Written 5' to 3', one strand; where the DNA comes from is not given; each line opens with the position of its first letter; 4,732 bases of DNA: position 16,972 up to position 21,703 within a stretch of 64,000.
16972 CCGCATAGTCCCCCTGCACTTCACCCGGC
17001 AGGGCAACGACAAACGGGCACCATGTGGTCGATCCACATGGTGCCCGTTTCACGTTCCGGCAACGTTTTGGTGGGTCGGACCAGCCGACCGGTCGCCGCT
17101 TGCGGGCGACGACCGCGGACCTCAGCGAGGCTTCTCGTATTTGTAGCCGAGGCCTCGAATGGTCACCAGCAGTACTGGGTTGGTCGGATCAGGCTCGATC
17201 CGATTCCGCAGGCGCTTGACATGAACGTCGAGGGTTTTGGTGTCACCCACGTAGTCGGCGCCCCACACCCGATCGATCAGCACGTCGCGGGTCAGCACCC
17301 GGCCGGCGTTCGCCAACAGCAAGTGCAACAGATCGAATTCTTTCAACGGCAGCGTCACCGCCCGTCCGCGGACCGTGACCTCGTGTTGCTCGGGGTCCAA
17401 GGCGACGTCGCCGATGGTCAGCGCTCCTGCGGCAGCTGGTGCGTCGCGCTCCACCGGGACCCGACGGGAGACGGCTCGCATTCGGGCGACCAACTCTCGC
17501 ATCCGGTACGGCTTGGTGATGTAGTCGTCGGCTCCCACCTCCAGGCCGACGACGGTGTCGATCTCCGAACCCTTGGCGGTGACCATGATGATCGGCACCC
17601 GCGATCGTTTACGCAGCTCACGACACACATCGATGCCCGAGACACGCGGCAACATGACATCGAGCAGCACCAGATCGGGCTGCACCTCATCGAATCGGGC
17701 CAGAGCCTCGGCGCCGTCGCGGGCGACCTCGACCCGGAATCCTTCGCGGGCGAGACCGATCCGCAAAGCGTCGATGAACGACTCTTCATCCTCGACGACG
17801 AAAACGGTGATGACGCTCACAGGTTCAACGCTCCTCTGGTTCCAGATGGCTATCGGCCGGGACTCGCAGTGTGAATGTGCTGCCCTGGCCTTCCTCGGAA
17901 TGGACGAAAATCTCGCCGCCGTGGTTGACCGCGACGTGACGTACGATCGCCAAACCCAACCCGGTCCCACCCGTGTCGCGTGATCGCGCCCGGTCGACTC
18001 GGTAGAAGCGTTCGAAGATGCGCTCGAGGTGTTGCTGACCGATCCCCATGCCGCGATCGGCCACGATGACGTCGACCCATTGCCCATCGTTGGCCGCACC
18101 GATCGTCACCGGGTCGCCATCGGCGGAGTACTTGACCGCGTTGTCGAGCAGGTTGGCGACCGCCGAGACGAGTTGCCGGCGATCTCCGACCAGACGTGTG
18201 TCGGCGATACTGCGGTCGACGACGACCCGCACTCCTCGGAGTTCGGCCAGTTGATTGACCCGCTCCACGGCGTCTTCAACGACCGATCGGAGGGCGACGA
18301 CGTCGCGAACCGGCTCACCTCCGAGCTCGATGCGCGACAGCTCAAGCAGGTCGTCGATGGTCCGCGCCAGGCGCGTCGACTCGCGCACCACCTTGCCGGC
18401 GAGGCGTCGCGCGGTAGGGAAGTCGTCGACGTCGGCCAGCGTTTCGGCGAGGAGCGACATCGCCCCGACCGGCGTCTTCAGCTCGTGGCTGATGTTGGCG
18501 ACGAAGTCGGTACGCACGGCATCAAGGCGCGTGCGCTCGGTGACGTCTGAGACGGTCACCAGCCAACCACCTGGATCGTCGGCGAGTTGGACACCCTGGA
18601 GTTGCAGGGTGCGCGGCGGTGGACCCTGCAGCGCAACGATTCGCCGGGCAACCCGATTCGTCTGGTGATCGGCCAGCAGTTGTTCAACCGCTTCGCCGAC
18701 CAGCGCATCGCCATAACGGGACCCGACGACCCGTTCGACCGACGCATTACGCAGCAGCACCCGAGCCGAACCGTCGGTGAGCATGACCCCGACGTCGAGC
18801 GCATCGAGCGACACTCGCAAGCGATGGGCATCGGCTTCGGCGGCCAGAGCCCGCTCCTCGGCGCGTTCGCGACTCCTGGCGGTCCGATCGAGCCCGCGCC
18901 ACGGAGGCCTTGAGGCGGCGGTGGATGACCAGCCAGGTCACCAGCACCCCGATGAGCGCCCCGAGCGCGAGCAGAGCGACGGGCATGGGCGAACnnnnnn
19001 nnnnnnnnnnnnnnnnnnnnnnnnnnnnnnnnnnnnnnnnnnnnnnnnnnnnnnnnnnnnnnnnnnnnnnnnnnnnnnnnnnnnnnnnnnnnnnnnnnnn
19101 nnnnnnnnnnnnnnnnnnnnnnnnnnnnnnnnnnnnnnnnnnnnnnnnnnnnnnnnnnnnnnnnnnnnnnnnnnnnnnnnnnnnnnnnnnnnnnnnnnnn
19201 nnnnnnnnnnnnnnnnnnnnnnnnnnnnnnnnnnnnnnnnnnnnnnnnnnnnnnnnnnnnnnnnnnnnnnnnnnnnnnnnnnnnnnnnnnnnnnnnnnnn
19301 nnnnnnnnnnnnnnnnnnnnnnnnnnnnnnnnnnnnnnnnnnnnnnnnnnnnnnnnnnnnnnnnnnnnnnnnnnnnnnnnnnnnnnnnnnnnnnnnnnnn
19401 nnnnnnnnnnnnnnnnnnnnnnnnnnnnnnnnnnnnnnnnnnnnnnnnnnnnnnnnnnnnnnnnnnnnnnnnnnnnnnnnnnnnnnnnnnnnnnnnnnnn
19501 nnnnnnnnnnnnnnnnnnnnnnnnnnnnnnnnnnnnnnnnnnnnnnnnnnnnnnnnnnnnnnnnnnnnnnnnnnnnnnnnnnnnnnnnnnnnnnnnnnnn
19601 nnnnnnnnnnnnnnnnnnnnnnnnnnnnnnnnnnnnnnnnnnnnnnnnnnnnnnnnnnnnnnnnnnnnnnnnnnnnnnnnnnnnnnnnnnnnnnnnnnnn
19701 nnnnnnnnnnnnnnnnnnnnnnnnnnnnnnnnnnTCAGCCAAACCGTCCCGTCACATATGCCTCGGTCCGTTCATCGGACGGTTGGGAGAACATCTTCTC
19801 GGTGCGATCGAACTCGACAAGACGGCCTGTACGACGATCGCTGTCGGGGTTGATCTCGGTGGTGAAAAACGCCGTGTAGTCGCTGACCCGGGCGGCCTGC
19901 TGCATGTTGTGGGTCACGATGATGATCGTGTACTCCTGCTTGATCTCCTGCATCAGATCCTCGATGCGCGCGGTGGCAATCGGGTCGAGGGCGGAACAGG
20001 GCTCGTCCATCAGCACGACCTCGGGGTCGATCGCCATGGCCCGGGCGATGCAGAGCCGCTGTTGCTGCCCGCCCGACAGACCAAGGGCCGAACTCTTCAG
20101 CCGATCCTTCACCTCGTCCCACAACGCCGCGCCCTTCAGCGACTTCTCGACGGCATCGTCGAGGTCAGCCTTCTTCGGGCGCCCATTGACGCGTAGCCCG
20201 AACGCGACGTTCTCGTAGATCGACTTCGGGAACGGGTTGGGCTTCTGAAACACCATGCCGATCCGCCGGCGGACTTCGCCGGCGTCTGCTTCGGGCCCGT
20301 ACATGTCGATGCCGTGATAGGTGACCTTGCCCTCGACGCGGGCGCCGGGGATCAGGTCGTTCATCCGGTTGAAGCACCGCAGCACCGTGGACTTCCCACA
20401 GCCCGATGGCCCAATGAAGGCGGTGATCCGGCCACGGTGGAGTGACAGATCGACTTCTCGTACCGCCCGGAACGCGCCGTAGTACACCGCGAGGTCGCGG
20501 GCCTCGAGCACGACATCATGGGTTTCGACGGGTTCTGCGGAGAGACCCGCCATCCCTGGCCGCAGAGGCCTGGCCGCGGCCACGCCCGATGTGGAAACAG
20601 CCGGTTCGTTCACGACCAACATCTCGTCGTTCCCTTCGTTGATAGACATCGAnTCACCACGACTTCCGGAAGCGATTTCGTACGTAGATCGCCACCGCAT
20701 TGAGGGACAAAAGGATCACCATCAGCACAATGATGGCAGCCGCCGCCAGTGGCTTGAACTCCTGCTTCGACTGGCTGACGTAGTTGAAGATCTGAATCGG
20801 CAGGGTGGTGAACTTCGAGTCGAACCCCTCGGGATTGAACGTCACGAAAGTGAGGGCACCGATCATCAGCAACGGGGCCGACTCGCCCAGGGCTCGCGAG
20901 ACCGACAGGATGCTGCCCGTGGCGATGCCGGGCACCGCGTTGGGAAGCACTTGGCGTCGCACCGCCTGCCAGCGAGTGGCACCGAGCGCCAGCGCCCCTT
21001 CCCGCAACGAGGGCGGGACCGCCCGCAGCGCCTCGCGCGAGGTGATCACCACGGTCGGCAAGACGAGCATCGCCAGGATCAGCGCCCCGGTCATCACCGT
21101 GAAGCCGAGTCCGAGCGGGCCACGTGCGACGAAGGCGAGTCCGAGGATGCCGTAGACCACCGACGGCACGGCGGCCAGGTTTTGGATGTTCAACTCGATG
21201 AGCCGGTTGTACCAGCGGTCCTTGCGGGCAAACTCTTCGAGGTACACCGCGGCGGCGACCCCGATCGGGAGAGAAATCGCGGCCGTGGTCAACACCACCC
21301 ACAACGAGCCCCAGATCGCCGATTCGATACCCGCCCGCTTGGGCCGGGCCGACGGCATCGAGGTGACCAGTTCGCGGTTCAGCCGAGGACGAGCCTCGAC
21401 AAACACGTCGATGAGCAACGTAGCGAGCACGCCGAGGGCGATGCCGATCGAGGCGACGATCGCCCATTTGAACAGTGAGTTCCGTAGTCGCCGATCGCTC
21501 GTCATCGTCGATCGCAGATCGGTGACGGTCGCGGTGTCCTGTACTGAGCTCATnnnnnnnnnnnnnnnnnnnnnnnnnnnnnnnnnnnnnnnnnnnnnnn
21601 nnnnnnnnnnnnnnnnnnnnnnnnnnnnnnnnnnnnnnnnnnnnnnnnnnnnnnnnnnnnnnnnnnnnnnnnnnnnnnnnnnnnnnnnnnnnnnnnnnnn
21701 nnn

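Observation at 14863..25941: Phosphate-starvation supercluster: pstSCAB-phoU-senX3-regX3 as one operon, plus ppk1 and Tat-dependent phoX, with shared direct-repeat candidate Pho boxes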

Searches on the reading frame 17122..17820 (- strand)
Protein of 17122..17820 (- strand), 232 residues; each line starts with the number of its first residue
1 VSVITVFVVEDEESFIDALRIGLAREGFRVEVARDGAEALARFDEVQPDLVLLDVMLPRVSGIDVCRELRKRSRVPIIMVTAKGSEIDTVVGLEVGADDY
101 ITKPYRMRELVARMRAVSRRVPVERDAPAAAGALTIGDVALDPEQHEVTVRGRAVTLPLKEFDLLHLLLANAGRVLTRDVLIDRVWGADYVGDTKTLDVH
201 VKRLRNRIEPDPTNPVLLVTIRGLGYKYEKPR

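Call 6: search_protein_families(library=pfam, proteins=[window:17122-17820:-])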
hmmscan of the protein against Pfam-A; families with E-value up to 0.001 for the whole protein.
window:17122-17820:- (232 aa): 3 families
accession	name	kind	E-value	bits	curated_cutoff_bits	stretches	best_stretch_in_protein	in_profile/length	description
PF00072.30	Response_reg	-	1.6e-30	105.9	30.2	1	6-114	1-110/111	Response regulator receiver domain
PF00486.34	Trans_reg_C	-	4.8e-26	91.1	26.2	1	152-227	1-76/77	Transcriptional regulatory protein, C terminal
PF23198.2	PDE8A_N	-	5.3e-05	23.6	29.6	1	3-80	12-91/147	PDE8A-like, N-terminal domain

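Call 28: search_protein_families(library=ncbifam, proteins=[window:17122-17820:-], max_evalue=0.00001)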
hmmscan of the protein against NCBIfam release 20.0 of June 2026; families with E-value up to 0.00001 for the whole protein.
window:17122-17820:- (232 aa): 96 families (the best 25 are shown)
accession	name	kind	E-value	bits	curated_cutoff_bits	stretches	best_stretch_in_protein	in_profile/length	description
NF040534.1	resp_reg_YycF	equivalog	6.4e-74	248.1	340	1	5-228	2-227/231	response regulator YycF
NF040689.1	MtrAB_MtrA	equivalog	4.8e-73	245.1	300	1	6-227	1-217/219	MtrAB system response regulator MtrA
TIGR02154.1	PhoB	equivalog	4.4e-66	222.4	296.2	1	5-228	4-225/226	phosphate regulon transcriptional regulator PhoB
NF045944.1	ResRegRpaBCyano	equivalog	3e-65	219.8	330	1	8-229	2-228/229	response regulator transcription factor RpaB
NF041733.1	resp_reg_CseB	equivalog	1.4e-62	211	350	1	5-228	2-226/228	two-component system response regulator CseB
NF008296.0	PRK11083.1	equivalog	6.8e-59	199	273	1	3-229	3-226/228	two-component system response regulator CreB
NF053854.1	RespRegPhoBBctds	equivalog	4e-58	196.4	270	1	6-229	1-225/225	two-component system response regulator PhoB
NF033117.2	vanR_ACDEGLN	exception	2.4e-53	181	350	1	6-229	1-226/226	VanR-ABDEGLN family response regulator transcription factor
TIGR01387.1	cztR_silR_copR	subfamily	4.1e-53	180.2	279.2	1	6-227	1-217/218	heavy metal response regulator transcription factor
NF007982.1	PRK10710.1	equivalog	1.5e-51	175.2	380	1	4-229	8-228/235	envelope stress response regulator BaeR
NF033120.0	vanR_FM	exception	1.6e-51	175.2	460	1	1-229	1-230/231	vancomycin resistance response regulator transcription factor, VanR-F/VanR-M family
NF041209.1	resp_regPieR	equivalog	4.6e-50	170.4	450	1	6-229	3-228/231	two component system response regulator PieR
NF007005.1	PRK09468.1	equivalog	4.4e-49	167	331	1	5-228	5-231/237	osmolarity response regulator transcription factor OmpR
NF008199.0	PRK10955.1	equivalog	7.5e-49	166.7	341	1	6-226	4-226/232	envelope stress response regulator transcription factor CpxR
NF007546.0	PRK10161.1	equivalog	9.3e-47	159.5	471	1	6-228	5-225/229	phosphate response regulator transcription factor PhoB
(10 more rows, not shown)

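Call 29: search_solved_structures(query=window:17122-17820:-, max_evalue=1e-20)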
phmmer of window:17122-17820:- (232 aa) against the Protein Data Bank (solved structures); distinct sequences matched with E-value up to 1e-20: 55.
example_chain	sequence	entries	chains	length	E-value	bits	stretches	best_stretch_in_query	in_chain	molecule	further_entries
2oqr_A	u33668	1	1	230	2.6e-87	295.4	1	4-229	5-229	Sensory transduction protein regX3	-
2gwr_A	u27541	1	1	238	1e-60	208.4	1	6-231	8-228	DNA-binding response regulator mtrA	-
9dvt_R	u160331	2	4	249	1.5e-47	165.4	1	6-231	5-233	DNA-binding dual master transcriptional regulator RpaA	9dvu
9ji3_J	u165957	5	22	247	6.9e-47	163.2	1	6-232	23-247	DNA-binding response regulator | Possible two component system response transcriptional positive regulator PhoP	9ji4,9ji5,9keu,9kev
3r0j_A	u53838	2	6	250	7.2e-47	163.2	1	6-232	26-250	POSSIBLE TWO COMPONENT SYSTEM RESPONSE TRANSCRIPTIONAL POSITIVE REGULATOR PHOP | Response regulator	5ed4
9ket_J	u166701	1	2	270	6.9e-42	146.9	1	44-232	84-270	Possible two component system response transcriptional positive regulator PhoP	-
1ys6_A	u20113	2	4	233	2.6e-40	141.7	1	6-226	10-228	Transcriptional regulatory protein prrA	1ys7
2zwm_A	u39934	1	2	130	5.6e-39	137.4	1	6-120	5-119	Transcriptional regulatory protein yycF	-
4b09_A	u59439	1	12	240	7.8e-39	136.9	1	6-230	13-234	TRANSCRIPTIONAL REGULATORY PROTEIN BAER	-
3f6p_A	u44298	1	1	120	9.4e-39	136.6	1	6-120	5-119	Transcriptional regulatory protein yycF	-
4kfc_A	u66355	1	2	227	4e-38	134.6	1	4-228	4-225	KDP operon transcriptional regulatory protein KdpE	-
4kny_A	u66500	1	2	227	7.6e-38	133.7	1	4-228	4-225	KDP operon transcriptional regulatory protein KdpE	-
6lgq_D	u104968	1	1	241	8.6e-38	133.5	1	4-228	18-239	DNA-binding response regulator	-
8fk2_A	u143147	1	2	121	1.1e-36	129.9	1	6-120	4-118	Putative response regulator CovR VicR-like protein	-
7e1b_A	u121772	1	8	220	3.1e-36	128.4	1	5-228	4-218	DNA-binding response regulator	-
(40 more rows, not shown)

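Call 54: search_solved_structures(query=window:17122-17820:-, max_evalue=1e-80, show_alignments=1)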
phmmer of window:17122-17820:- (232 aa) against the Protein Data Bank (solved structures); distinct sequences matched with E-value up to 1e-80: 1.
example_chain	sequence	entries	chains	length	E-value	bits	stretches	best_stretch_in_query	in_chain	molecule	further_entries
2oqr_A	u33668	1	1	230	2.6e-87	295.4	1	4-229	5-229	Sensory transduction protein regX3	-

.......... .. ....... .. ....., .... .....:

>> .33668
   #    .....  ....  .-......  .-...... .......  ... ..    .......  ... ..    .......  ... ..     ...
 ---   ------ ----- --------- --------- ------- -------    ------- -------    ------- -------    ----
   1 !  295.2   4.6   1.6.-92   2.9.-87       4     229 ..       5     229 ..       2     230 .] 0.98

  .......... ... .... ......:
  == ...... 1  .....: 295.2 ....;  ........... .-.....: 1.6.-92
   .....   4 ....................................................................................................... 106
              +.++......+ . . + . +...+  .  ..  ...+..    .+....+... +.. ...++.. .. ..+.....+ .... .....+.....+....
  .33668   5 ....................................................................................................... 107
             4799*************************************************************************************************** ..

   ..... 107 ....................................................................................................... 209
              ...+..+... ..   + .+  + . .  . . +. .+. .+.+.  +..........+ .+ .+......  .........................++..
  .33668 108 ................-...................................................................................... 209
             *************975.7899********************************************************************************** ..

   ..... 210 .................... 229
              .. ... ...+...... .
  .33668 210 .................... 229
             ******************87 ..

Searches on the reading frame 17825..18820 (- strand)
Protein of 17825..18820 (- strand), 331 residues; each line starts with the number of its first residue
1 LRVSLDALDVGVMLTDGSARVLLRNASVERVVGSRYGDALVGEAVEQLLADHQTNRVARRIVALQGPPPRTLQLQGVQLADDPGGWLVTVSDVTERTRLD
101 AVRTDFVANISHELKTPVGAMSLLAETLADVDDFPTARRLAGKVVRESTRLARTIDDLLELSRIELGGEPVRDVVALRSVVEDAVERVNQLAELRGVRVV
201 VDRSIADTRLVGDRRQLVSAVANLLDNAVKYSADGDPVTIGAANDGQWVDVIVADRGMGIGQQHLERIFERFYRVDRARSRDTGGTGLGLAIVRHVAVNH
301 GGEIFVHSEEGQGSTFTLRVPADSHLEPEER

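Call 6: search_protein_families(library=pfam, proteins=[window:17825-18820:-])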
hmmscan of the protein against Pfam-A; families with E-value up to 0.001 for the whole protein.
window:17825-18820:- (331 aa): 4 families
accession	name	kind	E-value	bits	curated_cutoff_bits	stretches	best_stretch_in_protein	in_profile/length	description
PF02518.31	HATPase_c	-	6.5e-30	104.3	26.4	1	212-323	1-110/111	Histidine kinase-, DNA gyrase B-, and HSP90-like ATPase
PF00512.31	HisKA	-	4.5e-16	59.1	26.9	1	103-166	2-65/66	His Kinase A (phospho-acceptor) domain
PF13581.12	HATPase_c_2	-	2.6e-05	24.7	27.4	1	190-298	4-110/127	Histidine kinase-like ATPase domain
PF08448.16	PAS_4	-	0.00083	20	23.1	0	6-98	2-110/110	PAS fold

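Call 28: search_protein_families(library=ncbifam, proteins=[window:17825-18820:-], max_evalue=0.00001)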
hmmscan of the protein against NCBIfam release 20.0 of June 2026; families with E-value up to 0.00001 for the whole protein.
window:17825-18820:- (331 aa): 81 families (the best 25 are shown)
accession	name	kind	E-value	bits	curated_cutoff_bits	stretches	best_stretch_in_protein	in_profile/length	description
NF046044.1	PnpS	equivalog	5.5e-78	262.7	400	1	5-321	61-390/390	two-component system histidine kinase PnpS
TIGR02966.1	phoR_proteo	equivalog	2e-76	257.2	334.2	1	3-319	10-332/333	phosphate regulon sensor histidine kinase PhoR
NF033092.0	HK_WalK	equivalog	4e-62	210.6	725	1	84-321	353-593/594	cell wall metabolism sensor histidine kinase WalK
NF041735.1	hist_kin_RppB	equivalog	1.2e-50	172.5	400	1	105-321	218-438/438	two-component system sensor histidine kinase RppB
NF040691.1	MtrAB_MtrB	equivalog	8.4e-49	166.9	450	1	95-325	263-495/507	MtrAB system histidine kinase MtrB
NF008235.0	PRK11006.1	equivalog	6e-47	160.5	390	1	84-322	185-423/431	phosphate regulon sensor histidine kinase PhoR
NF047874.1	MASE3_PAS_HK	subfamily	7.9e-45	153.8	560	1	93-326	388-628/655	MASE3 domain-containing sensor histidine kinase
TIGR01386.1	cztS_silS_copS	subfamily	7.4e-44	150.5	292.55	1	104-321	242-457/457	heavy metal sensor histidine kinase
NF008312.0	PRK11100.1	equivalog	8.5e-44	150.2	356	1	104-323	257-475/477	two-component system sensor histidine kinase CreC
NF033093.1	HK_VicK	exception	1.8e-43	148.8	680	1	85-324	191-437/448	cell wall metabolism sensor histidine kinase VicK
NF053855.1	HisKinPhoRBctds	equivalog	1.2e-41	142.8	500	1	85-317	343-578/583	two-component system sensor histidine kinase PhoR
NF007007.0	PRK09470.1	equivalog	2.7e-39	135.4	486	1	104-321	246-458/463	envelope stress sensor histidine kinase CpxA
NF045911.1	TCSHisKinNblS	equivalog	2.6e-36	125.2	1000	1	46-318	328-616/621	two-component system sensor histidine kinase NblS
NF041832.1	near_NosP_CTERM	subfamily_domain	9e-36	123.7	400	1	102-324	6-227/370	NahK/ErcS family hybrid sensor histidine kinase/response regulator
NF012163.2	BaeS_SmeS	equivalog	1.7e-35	122.9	500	1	100-307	237-444/457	sensor histidine kinase efflux regulator BaeS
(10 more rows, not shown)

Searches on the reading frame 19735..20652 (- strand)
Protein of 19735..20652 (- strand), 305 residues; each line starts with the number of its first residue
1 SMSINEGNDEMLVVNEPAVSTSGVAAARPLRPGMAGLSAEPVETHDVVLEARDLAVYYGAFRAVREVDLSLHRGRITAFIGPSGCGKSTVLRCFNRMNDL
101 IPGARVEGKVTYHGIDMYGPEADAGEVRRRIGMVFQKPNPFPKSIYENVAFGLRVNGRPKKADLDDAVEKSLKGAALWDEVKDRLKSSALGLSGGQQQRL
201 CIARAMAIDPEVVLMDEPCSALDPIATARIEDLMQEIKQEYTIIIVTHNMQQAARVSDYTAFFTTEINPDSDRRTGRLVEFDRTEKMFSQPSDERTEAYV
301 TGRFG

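Call 6: search_protein_families(library=pfam, proteins=[window:19735-20652:-])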
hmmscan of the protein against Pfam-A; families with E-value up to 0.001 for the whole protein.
window:19735-20652:- (305 aa): 6 families
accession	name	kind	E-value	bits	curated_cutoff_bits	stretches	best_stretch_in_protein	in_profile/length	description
PF00005.33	ABC_tran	-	4.5e-30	105.5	25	1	65-219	2-136/137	ABC transporter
PF13304.12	AAA_21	-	5e-12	46.9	27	1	175-250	221-300/304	AAA domain, putative AbiEii toxin, Type IV TA system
PF02463.25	SMC_N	-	3.2e-07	30.4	40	1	191-261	136-210/220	RecF/RecN/SMC N terminal domain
PF13401.12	AAA_22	-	5.1e-05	24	27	1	73-176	4-83/130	AAA domain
PF13476.12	AAA_23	-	0.00051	21.2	27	0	61-94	7-39/201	AAA domain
PF20703.3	nSTAND1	-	0.00091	19.4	27.1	0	51-93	10-52/379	Novel STAND NTPase 1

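Call 28: search_protein_families(library=ncbifam, proteins=[window:19735-20649:-], max_evalue=0.00001)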
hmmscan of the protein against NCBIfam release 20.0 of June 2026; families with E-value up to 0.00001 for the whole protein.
window:19735-20649:- (304 aa): 181 families (the best 25 are shown)
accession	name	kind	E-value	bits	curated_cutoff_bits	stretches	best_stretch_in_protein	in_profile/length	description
TIGR00972.1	3a0107s01c2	equivalog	2.3e-117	390.7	343.2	1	48-304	2-248/248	phosphate ABC transporter ATP-binding protein PstB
NF010860.0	PRK14267.1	equivalog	2.4e-90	302.6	412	1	47-304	4-253/253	phosphate ABC transporter ATP-binding protein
NF010851.0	PRK14258.1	subfamily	1.2e-87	293.6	425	1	48-303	8-260/261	phosphate ABC transporter ATP-binding protein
NF010840.0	PRK14246.1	equivalog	1.2e-63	215.1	425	1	48-303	11-256/257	phosphate ABC transporter ATP-binding protein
NF010864.0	PRK14271.1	equivalog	8.7e-63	212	561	1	47-302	21-265/276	phosphate ABC transporter ATP-binding protein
NF007027.0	PRK09493.1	equivalog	4.5e-42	144.1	379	1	49-263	3-210/240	glutamine ABC transporter ATP-binding protein GlnQ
TIGR01186.1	proV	subfamily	8.4e-40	137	326.6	1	58-262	4-203/363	betaine/proline/choline family ABC transporter ATP-binding protein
TIGR04521.1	ECF_ATPase_2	equivalog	2.2e-39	135.2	330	1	60-260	18-216/279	energy-coupling factor transporter ATPase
TIGR03005.1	ectoine_ehuA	equivalog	5.2e-39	134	345.4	1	51-299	4-247/252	ectoine/hydroxyectoine ABC transporter ATP-binding protein EhuA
TIGR03415.1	ABC_choXWV_ATP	equivalog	1.5e-37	129.5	483.75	1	58-299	35-265/382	choline ABC transporter ATP-binding protein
TIGR02314.1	ABC_MetN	equivalog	8e-37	127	499.7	1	60-299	18-241/343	methionine ABC transporter ATP-binding protein MetN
NF008428.0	PRK11264.1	equivalog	1.1e-36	126.3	406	1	52-299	8-244/250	L-cystine ABC transporter ATP-binding protein TcyN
TIGR02315.1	ABC_phnC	equivalog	1.8e-36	125.8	266.1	1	48-255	2-212/243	phosphonate ABC transporter ATP-binding protein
TIGR03265.1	PhnT2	equivalog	2.3e-36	125.8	457.7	1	47-258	4-204/353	putative 2-aminoethylphosphonate ABC transporter ATP-binding protein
TIGR02857.1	CydD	equivalog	2.5e-36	125.7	435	1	37-255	310-523/529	thiol reductant ABC exporter subunit CydD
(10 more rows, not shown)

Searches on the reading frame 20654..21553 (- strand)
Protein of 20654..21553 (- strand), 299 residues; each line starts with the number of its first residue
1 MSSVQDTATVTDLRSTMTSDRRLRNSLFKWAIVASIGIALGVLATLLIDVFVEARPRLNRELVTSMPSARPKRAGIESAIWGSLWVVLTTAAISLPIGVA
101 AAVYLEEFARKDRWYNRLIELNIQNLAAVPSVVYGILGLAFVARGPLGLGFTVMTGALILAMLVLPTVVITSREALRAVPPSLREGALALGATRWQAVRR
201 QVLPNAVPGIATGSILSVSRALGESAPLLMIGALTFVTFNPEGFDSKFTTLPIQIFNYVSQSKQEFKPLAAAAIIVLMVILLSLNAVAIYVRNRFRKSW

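Call 6: search_protein_families(library=pfam, proteins=[window:20654-21553:-])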
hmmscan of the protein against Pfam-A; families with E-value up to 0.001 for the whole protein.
window:20654-21553:- (299 aa): 1 family
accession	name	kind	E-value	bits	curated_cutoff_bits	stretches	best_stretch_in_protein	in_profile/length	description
PF00528.27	BPD_transp_1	-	3.3e-23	82.8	26.4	1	95-296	2-183/184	Binding-protein-dependent transport system inner membrane component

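Call 28: search_protein_families(library=ncbifam, proteins=[window:20654-21553:-], max_evalue=0.00001)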
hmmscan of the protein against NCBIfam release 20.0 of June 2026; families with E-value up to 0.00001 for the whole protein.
window:20654-21553:- (299 aa): 22 families
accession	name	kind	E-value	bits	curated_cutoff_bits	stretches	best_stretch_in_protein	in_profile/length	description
TIGR00974.1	3a0107s02c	equivalog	1.5e-77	260.5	193.45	1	28-296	4-271/272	phosphate ABC transporter permease PstA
TIGR02138.1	phosphate_pstC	equivalog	1.2e-44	152.5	196.45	1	27-295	3-295/296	phosphate ABC transporter permease subunit PstC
NF008430.0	PRK11268.1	equivalog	6e-38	130.6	439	1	3-291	5-289/295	phosphate ABC transporter permease PstA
NF008435.0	PRK11275.1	equivalog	2e-18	66.5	502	2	148-252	165-263/319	phosphate ABC transporter permease PstC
TIGR02141.1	modB_ABC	equivalog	1.5e-17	63.9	182.6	1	83-285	3-203/208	molybdate ABC transporter permease subunit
TIGR03255.1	PhnV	equivalog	6.2e-16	58.9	358.7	1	79-288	67-262/270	2-aminoethylphosphonate ABC transport system, membrane component PhnV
NF006939.0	PRK09421.1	equivalog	4.9e-15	55.5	262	1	78-287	10-214/230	molybdate ABC transporter permease subunit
TIGR00969.1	3a0106s02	subfamily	1.3e-12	47.7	240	1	76-283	59-264/272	sulfate ABC transporter permease subunit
NF008208.0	PRK10971.1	equivalog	1.4e-12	47.7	415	1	140-289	127-265/277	sulfate/thiosulfate ABC transporter permease CysT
TIGR01581.1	Mo_ABC_porter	hypoth_equivalog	5.6e-12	45.6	210.3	1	82-281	21-220/225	ABC transporter permease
NF007047.0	PRK09500.1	equivalog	2.1e-11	43.9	326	1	78-282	58-246/257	spermidine/putrescine ABC transporter permease PotC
TIGR02139.1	permease_CysT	equivalog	2.5e-11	43.7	246.1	1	147-287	126-258/265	sulfate ABC transporter permease subunit CysT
NF038017.1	ABC_perm1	subfamily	1.1e-10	41.8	100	1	84-232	6-150/184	ABC transporter permease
NF040839.1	tungstate_WtpB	equivalog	1.6e-10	41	340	1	78-284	40-244/251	tungstate ABC transporter permease WtpB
NF008620.0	PRK11602.1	equivalog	1.9e-09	37.2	442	1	22-283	12-266/291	sulfate/thiosulfate ABC transporter permease CysW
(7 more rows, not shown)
